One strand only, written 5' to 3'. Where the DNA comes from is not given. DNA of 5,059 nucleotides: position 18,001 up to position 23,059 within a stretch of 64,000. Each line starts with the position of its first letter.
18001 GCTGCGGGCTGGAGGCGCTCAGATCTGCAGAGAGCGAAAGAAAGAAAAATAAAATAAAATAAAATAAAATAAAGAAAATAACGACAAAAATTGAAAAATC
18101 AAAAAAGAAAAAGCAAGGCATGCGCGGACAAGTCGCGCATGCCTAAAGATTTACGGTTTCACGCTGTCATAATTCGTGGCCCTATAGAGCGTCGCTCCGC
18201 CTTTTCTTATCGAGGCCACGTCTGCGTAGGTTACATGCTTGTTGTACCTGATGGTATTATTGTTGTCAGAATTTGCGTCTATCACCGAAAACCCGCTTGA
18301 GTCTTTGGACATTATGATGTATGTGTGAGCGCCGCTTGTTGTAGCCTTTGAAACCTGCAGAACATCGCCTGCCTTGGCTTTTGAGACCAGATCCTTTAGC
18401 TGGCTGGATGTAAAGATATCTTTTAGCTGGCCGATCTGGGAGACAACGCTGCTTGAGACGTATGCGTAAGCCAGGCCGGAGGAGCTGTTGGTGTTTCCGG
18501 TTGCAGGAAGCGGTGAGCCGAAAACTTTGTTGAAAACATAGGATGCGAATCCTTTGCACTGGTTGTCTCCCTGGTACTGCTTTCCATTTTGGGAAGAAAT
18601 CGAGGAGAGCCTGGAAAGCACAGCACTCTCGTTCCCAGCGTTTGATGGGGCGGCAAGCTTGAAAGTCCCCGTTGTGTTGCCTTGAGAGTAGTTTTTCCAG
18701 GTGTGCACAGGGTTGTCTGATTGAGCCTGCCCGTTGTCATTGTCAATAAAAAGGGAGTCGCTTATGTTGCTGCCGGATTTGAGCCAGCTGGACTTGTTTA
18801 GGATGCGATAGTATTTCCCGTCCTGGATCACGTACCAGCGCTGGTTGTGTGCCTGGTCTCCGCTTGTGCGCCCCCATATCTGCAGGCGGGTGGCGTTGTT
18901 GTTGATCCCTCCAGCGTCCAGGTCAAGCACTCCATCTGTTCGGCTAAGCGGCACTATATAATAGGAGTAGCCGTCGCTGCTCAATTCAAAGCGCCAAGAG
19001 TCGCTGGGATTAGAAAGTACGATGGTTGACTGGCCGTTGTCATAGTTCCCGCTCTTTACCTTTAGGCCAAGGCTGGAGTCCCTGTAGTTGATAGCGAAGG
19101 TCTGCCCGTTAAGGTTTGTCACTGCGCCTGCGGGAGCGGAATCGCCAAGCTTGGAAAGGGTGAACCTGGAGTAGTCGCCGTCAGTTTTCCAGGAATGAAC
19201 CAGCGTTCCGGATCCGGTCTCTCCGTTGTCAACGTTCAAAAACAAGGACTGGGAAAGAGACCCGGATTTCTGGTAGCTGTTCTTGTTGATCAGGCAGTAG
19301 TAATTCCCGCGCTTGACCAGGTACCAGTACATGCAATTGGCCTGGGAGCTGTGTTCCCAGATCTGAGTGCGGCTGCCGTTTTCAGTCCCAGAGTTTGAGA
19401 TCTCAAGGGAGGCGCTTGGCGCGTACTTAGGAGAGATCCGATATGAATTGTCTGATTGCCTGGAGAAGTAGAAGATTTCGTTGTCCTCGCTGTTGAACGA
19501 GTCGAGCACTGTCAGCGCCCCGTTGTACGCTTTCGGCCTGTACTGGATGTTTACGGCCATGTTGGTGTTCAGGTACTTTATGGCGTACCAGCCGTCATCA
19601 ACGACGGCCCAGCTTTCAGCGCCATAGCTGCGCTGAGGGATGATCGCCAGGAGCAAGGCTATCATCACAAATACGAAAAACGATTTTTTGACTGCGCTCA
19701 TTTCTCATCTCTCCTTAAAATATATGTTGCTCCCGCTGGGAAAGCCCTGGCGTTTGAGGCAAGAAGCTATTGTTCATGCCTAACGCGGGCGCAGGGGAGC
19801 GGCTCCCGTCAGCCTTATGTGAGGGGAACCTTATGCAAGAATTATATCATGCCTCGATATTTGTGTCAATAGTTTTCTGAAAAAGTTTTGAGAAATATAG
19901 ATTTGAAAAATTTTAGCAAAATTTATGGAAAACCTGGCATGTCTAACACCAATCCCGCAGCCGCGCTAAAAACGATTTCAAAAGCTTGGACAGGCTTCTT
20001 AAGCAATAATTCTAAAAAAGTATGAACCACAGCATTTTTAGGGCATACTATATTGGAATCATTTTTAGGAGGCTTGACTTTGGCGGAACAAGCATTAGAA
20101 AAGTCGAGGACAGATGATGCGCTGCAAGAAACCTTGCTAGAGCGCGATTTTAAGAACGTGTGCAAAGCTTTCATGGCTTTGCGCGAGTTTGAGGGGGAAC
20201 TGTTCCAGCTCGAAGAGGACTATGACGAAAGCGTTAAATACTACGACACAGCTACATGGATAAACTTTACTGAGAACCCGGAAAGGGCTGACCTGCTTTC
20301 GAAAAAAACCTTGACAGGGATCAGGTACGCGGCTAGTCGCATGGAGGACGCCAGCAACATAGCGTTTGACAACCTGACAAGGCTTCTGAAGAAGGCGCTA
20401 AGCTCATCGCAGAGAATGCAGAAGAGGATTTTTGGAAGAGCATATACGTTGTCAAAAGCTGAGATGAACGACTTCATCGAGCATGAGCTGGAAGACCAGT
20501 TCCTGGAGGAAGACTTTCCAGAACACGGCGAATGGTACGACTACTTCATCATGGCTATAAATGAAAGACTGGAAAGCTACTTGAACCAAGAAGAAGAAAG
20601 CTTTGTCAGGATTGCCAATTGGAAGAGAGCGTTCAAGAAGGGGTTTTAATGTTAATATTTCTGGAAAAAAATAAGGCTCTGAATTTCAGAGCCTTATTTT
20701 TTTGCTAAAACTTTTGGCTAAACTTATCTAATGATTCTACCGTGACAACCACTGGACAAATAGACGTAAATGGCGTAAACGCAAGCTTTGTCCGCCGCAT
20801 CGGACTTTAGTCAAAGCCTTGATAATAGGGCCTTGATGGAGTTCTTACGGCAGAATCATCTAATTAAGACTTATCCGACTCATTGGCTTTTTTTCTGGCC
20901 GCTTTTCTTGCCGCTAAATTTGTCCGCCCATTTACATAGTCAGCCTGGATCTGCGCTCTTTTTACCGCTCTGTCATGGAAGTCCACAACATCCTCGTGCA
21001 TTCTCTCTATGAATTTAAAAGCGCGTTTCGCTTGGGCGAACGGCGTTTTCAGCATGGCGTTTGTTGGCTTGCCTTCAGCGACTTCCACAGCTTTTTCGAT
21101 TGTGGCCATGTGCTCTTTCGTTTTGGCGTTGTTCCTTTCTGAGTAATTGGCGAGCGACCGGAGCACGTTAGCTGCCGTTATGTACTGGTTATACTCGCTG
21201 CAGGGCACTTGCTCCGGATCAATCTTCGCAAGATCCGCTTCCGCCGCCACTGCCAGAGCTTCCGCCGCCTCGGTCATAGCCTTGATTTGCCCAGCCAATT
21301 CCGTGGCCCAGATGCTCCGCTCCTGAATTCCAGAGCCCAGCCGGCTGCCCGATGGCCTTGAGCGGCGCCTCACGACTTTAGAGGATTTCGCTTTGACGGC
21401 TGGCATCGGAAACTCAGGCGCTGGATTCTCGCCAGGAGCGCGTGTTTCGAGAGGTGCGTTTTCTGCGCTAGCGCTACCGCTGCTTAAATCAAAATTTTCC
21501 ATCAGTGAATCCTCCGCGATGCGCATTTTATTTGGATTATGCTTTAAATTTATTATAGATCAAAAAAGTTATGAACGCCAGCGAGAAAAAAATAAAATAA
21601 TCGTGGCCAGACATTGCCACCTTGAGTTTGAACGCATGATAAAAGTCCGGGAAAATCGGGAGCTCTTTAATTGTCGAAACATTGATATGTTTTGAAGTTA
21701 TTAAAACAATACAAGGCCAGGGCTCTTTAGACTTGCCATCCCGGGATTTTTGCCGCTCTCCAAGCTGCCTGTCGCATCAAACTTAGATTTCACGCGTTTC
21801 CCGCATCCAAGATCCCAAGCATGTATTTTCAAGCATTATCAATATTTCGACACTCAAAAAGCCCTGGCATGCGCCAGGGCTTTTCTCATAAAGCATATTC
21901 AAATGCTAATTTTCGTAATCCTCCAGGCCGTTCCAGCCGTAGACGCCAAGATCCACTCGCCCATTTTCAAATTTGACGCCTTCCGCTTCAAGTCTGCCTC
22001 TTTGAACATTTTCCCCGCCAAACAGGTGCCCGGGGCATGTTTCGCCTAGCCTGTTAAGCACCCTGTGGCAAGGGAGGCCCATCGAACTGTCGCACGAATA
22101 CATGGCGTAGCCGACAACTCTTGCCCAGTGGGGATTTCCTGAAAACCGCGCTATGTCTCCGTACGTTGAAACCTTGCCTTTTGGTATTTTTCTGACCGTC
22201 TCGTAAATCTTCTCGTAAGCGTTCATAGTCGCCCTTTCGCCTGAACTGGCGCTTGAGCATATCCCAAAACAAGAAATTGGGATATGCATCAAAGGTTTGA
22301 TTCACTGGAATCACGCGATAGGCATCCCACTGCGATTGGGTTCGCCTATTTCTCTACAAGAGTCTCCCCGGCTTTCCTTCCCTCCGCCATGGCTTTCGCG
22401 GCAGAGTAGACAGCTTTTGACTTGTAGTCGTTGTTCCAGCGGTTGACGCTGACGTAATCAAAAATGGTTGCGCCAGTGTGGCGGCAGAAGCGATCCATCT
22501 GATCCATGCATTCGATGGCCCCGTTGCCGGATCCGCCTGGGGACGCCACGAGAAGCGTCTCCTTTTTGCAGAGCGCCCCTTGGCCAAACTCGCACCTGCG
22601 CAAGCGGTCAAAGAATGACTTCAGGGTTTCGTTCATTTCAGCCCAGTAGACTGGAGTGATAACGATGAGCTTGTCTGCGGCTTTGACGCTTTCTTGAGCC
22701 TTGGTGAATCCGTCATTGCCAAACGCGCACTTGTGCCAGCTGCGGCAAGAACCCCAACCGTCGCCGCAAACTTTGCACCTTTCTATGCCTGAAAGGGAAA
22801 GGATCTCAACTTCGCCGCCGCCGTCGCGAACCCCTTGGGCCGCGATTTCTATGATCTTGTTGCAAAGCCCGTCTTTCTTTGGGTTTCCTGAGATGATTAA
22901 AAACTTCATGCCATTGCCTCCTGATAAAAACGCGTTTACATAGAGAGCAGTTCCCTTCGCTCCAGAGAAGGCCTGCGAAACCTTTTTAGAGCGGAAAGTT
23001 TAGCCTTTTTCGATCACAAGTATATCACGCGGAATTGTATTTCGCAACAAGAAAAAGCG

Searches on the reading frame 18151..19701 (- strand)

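Call 53: search_protein_families(library=pfam, proteins=[window:18151-19701:-], max_evalue=0.0001)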
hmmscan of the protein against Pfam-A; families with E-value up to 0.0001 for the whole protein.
window:18151-19701:- (516 aa): 1 family
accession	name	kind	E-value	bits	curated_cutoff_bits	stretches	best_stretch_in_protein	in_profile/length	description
PF14200.12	RicinB_lectin_2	-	3.4e-17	63.3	25.6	1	31-115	5-89/89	Ricin-type beta-trefoil lectin domain-like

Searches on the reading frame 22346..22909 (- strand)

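Call 54: search_protein_families(library=pfam, proteins=[window:22346-22909:-], max_evalue=0.0001)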
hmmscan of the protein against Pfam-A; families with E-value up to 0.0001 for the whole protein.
window:22346-22909:- (187 aa): 2 families
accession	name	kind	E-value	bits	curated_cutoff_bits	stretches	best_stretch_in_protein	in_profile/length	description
PF03358.20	FMN_red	-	4.7e-19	68.9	24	1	1-155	1-147/152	NADPH-dependent FMN reductase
PF02525.22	Flavodoxin_2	-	2e-13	50.9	27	1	1-174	1-194/198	Flavodoxin-like fold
